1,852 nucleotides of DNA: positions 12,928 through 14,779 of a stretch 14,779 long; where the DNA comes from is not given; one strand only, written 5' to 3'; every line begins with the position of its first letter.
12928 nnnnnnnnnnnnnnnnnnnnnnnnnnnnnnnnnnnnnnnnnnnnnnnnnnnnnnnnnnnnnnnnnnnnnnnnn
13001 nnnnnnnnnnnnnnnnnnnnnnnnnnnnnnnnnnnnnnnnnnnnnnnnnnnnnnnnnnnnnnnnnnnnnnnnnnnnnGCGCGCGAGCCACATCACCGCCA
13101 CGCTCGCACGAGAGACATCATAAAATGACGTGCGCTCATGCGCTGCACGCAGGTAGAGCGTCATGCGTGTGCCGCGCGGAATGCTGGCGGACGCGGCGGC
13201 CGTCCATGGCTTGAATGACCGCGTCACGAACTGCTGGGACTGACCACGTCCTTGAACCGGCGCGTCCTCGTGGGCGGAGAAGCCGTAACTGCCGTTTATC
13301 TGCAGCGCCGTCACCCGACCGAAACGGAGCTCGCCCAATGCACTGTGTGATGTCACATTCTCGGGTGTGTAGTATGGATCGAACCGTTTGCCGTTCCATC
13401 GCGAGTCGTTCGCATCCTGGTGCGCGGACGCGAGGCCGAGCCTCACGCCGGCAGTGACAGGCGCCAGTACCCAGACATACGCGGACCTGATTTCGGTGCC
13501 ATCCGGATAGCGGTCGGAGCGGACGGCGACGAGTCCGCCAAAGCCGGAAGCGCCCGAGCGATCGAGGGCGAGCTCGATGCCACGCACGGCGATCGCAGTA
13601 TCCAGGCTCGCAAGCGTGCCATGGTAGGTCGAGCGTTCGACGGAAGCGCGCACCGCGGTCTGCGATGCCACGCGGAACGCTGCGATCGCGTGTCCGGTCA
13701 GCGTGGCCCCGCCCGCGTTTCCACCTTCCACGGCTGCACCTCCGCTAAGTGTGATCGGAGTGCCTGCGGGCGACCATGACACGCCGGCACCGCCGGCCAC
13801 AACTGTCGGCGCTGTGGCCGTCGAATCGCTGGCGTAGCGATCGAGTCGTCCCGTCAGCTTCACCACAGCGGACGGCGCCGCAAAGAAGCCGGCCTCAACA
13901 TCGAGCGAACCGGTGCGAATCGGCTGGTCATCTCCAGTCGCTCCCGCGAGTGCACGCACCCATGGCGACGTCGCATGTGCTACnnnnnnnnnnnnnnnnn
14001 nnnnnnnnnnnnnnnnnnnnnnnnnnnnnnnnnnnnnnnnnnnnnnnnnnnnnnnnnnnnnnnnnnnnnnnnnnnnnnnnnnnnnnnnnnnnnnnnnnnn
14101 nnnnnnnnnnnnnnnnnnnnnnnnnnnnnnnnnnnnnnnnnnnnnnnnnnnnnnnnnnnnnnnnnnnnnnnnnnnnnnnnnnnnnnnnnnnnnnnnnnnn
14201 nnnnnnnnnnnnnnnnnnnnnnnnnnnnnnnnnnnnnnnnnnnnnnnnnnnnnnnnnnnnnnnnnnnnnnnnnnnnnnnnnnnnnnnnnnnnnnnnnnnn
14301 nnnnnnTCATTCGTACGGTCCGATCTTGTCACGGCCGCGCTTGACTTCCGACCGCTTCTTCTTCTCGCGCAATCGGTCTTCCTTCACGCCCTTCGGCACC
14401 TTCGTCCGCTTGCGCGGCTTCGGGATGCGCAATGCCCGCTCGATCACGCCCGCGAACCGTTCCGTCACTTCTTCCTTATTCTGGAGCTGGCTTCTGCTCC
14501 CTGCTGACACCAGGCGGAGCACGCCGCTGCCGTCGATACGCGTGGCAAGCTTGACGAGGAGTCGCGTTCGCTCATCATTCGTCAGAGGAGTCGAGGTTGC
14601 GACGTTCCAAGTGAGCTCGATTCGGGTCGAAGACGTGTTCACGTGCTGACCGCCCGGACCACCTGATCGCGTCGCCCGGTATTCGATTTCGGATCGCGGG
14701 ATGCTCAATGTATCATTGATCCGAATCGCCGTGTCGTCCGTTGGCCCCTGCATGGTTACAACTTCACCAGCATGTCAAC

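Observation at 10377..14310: Compact three-gene synthase-dependent exopolysaccharide module: TPR/beta-barrel porin, GT2 synthase and GH26-like hydrolase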

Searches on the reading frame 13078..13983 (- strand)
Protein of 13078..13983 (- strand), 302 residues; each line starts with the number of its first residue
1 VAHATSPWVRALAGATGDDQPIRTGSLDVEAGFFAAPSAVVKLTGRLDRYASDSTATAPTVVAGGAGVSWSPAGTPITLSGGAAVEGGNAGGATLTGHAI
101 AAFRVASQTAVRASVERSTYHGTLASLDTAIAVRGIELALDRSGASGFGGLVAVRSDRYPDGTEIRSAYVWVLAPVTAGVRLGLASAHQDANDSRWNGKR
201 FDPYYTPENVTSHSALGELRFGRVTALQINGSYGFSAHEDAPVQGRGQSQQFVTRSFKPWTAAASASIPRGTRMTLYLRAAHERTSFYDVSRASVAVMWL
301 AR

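Call 23: search_protein_representatives(protein=window:13078-13983:-)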
Query: 302 residues. Proteins with E-value up to 0.001 (for the whole library): 308; up to 1e-10: 192; up to 1e-30: 18. The best 150 are listed.
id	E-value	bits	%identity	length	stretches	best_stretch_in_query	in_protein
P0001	2.3e-190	647.5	100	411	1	1-302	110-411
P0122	1.2e-69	251.4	47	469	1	2-302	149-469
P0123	6.3e-42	160.4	38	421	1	3-292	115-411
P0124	1.5e-40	155.9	40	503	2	5-197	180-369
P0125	3.5e-39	151.4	40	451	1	3-298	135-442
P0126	1.5e-38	149.3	39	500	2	4-191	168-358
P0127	1.0e-36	143.3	34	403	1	4-295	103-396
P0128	3.3e-36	141.7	39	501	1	4-294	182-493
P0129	1.7e-35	139.3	38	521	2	5-202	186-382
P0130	3.6e-35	138.3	43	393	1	5-294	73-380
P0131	2.2e-34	135.7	35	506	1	3-299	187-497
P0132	2.1e-33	132.5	37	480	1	1-296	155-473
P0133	1.3e-32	129.8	42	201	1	112-298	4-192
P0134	3.1e-32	128.6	39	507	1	5-298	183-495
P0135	6.1e-32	127.7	36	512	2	5-203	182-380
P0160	3.6e-26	108.7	34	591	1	4-298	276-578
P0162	4.2e-26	108.5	34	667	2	3-199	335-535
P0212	2.1e-20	89.8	32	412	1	1-298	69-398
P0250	3.9e-17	79.1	35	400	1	3-291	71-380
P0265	5.2e-16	75.4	31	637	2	4-198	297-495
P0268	6.6e-16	75.0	31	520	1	3-294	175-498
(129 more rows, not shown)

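Call 39: list_cluster_members(proteins=[P0122, P0123, P0127, P0130, P0160, P0162, P0265, P0268, P0250, P0212])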
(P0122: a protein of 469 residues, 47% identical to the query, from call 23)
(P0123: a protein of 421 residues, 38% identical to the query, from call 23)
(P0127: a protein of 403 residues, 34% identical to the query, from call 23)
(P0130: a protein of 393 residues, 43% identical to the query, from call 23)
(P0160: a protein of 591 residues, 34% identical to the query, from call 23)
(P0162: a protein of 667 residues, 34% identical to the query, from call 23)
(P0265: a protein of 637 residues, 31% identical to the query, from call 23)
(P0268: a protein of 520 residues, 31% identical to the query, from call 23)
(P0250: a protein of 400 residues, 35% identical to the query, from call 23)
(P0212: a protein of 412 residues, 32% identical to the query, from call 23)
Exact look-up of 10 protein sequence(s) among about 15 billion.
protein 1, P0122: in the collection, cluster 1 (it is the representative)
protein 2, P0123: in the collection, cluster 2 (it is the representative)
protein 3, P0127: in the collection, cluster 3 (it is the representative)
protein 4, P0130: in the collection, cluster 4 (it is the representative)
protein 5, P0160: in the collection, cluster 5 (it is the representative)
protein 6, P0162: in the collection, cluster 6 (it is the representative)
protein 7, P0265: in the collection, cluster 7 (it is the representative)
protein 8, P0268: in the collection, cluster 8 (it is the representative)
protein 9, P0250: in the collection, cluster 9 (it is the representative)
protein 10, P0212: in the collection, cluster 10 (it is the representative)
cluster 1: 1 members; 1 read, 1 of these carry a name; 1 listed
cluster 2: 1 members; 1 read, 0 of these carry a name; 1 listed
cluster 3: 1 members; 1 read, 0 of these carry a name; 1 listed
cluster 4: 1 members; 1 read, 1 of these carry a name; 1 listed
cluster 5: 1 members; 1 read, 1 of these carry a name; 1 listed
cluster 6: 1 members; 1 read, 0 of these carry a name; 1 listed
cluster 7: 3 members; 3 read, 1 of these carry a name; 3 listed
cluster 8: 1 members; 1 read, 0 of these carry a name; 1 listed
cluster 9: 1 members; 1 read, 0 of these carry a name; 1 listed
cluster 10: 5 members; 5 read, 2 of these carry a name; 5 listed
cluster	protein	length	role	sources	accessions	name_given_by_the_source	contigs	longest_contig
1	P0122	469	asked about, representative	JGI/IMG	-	hypothetical protein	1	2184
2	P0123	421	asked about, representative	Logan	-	-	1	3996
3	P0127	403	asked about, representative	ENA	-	-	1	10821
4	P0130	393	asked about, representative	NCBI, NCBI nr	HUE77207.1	MAG TPA: hypothetical protein VMM83_04630, partial [Longimicrobiales bacterium] | hypothetical protein [Longimicrobiales bacterium]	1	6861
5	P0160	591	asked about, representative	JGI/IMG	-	tetratricopeptide (TPR) repeat protein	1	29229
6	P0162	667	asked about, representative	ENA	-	-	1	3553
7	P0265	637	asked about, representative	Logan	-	-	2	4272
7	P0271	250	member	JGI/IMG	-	hypothetical protein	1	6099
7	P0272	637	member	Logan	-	-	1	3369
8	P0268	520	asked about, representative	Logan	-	-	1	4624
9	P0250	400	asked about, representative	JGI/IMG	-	-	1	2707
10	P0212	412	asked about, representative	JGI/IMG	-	hypothetical protein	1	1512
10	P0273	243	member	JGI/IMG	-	hypothetical protein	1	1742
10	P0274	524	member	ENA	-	-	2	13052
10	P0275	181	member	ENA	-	-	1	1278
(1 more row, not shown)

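Call 41: find_encoding_contigs(protein=P0160, flank=7000, max_places=1)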
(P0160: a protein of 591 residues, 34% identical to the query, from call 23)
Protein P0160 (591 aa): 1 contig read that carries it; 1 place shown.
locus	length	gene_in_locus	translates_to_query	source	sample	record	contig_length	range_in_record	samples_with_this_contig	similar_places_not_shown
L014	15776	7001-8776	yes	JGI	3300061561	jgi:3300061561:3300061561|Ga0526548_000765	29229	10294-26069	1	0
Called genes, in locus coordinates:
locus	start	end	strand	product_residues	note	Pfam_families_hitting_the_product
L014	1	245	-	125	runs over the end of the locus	PF00190:Cupin_1 (weak), PF07883:Cupin_2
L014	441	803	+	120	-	-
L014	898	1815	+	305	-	PF14257:DUF4349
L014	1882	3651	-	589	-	PF07969:Amidohydro_3, PF01979:Amidohydro_1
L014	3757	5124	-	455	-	PF00557:Peptidase_M24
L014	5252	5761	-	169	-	PF13430:DUF4112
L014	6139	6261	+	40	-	-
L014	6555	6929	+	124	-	PF05198:IF3_N, PF00707:IF3_C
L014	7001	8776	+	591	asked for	PF23914:TPR_CcmH_CycH (faint), PF07719:TPR_2 (faint), PF13428:TPR_14 (faint), PF13432:TPR_16 (weak), PF14559:TPR_19 (weak)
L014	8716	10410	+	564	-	PF00535:Glycos_transf_2, PF13641:Glyco_tranf_2_3, PF13506:Glyco_transf_21, PF13632:Glyco_trans_2_3, PF03552:Cellulose_synt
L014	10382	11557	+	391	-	PF02156:Glyco_hydro_26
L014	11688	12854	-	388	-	PF23500:DUF7133 (faint), PF07995:GSDH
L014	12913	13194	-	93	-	-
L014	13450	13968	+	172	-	PF01546:Peptidase_M20 (faint), PF04389:Peptidase_M28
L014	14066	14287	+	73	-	-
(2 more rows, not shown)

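Call 42: find_encoding_contigs(protein=P0274, flank=7000, max_places=1)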
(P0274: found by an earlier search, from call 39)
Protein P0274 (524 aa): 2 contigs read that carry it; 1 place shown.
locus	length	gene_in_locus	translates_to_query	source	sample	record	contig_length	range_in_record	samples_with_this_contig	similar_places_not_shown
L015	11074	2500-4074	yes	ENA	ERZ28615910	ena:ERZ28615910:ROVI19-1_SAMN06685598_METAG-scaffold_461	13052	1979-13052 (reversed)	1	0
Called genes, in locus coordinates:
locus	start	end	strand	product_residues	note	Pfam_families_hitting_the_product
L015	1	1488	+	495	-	?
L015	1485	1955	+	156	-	-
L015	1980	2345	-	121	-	PF02656:DUF202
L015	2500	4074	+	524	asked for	PF23914:TPR_CcmH_CycH, PF07719:TPR_2 (faint), PF13428:TPR_14 (faint), PF14559:TPR_19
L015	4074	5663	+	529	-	PF13641:Glyco_tranf_2_3, PF00535:Glycos_transf_2, PF13506:Glyco_transf_21, PF13632:Glyco_trans_2_3, PF03552:Cellulose_synt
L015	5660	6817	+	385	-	PF02156:Glyco_hydro_26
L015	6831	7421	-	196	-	PF13795:HupE_UreJ_2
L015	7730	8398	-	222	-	-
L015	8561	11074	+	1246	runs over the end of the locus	PF13620:CarboxypepD_reg, PF13715:CarbopepD_reg_2 (weak), PF25183:OMP_b-brl_4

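Call 51: find_homologous_proteins(query=A4, max_evalue=0.001)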
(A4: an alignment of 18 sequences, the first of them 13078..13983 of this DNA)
Query A4 (18 sequences) (302 aa, profile of the alignment): 15 proteins with E <= 0.001 among 8000 candidates.
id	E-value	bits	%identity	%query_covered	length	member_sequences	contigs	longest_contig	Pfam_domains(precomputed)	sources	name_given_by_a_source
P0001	5.4e-91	324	100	100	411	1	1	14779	PF14559.13,PF13414.13,PF13432.13,PF13428.13,PF07719.24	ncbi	ncbi:MAG: tetratricopeptide repeat protein [Longimicrobiales bacterium]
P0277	7.7e-91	323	34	98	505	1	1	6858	PF14559.13,PF23914.2,PF13432.13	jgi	-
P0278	5.1e-89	317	31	97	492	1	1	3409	PF14559.13,PF13432.13,PF13428.13,PF07719.24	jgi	jgi:tetratricopeptide (TPR) repeat protein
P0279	2.9e-87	311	32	98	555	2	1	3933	PF14559.13,PF23914.2,PF13432.13,PF13428.13,PF07719.24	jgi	jgi:Flp pilus assembly protein TadD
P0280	1.6e-86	309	31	97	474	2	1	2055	PF14559.13,PF13432.13,PF13428.13,PF07719.24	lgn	-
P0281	6.4e-86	307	30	99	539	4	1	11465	PF14559.13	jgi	jgi:tetratricopeptide (TPR) repeat protein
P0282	1.9e-85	305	30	94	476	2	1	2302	PF14559.13,PF09976.16,PF23914.2,PF13371.13,PF00515.35,PF13432.13,PF13428.13,PF07719.24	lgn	-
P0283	2.4e-85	305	32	95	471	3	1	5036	PF14559.13,PF13432.13,PF13428.13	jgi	jgi:tetratricopeptide (TPR) repeat protein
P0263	3.0e-84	302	31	100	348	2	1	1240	-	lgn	-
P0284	2.3e-82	295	30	93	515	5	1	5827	PF14559.13,PF13432.13,PF13428.13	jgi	-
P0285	4.7e-82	294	33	97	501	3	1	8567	PF14559.13,PF23914.2,PF13432.13,PF13428.13,PF07719.24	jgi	-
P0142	7.5e-77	277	36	91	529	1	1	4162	PF14559.13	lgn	-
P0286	1.2e-76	277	30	99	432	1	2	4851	-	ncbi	-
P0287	3.0e-63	232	33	100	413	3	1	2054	PF14559.13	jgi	jgi:hypothetical protein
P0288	3.8e-15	74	25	74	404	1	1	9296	PF14559.13,PF13432.13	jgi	jgi:hypothetical protein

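Call 52: find_encoding_contigs(protein=P0288, flank=8000, max_places=2)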
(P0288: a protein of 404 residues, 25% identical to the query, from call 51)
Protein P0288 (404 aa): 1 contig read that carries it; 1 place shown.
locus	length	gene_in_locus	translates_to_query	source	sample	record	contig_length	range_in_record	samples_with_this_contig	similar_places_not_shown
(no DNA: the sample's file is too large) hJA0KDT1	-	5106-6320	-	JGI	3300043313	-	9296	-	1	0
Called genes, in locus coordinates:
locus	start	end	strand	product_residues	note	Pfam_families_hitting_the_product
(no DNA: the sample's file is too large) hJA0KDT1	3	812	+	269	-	?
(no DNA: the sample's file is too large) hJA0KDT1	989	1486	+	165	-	PF02276:CytoC_RC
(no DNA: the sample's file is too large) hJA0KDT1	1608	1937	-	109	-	-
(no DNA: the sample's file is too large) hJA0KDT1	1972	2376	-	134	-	-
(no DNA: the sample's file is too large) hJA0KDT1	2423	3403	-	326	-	PF13646:HEAT_2, PF00023:Ank (faint), PF13637:Ank_4 (faint), PF12796:Ank_2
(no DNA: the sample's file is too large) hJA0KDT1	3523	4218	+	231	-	-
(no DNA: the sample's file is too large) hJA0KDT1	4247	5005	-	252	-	PF03741:TerC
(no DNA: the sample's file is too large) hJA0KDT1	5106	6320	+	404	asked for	PF13432:TPR_16 (weak), PF14559:TPR_19 (weak)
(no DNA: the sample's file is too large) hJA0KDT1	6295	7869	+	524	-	PF00535:Glycos_transf_2, PF13641:Glyco_tranf_2_3, PF13506:Glyco_transf_21, PF13632:Glyco_trans_2_3, PF03552:Cellulose_synt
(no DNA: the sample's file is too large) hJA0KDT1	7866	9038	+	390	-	PF02156:Glyco_hydro_26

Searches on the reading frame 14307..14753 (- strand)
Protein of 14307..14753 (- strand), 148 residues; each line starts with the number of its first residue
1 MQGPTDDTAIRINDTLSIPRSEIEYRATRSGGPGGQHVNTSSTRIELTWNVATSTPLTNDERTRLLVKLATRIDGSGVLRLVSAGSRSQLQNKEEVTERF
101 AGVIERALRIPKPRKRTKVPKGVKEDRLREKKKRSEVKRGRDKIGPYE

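Call 7: search_protein_families(library=pfam, proteins=[window:14307-14753:-], max_evalue=0.01)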
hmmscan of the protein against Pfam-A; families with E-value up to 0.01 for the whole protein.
window:14307-14753:- (148 aa): 1 family
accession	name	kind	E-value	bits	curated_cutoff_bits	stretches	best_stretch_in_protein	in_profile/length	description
PF00472.26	RF-1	-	1.3e-15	57.7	35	1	15-140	4-115/116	RF-1 domain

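Call 8: search_protein_families(library=ncbifam, proteins=[window:14307-14753:-], max_evalue=0.01)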
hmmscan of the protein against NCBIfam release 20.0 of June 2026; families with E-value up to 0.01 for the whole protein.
window:14307-14753:- (148 aa): 5 families
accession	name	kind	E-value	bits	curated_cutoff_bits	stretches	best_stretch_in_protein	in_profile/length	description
NF006718.0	PRK09256.1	equivalog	2.9e-39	133.9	100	1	9-143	3-136/140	alternative ribosome rescue aminoacyl-tRNA hydrolase ArfB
TIGR00020.2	prfB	exception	2.5e-06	26.8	370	1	15-51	221-257/353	peptide chain release factor 2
TIGR03072.1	release_prfH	equivalog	7.5e-06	25.6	166.65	1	17-50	102-135/200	peptide chain release factor H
NF001859.2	PRK00591.1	equivalog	8.3e-06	25.1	400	1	15-65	208-258/347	peptide chain release factor 1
TIGR00019.1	prfA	equivalog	0.00033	19.7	423.25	1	16-63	217-264/361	peptide chain release factor 1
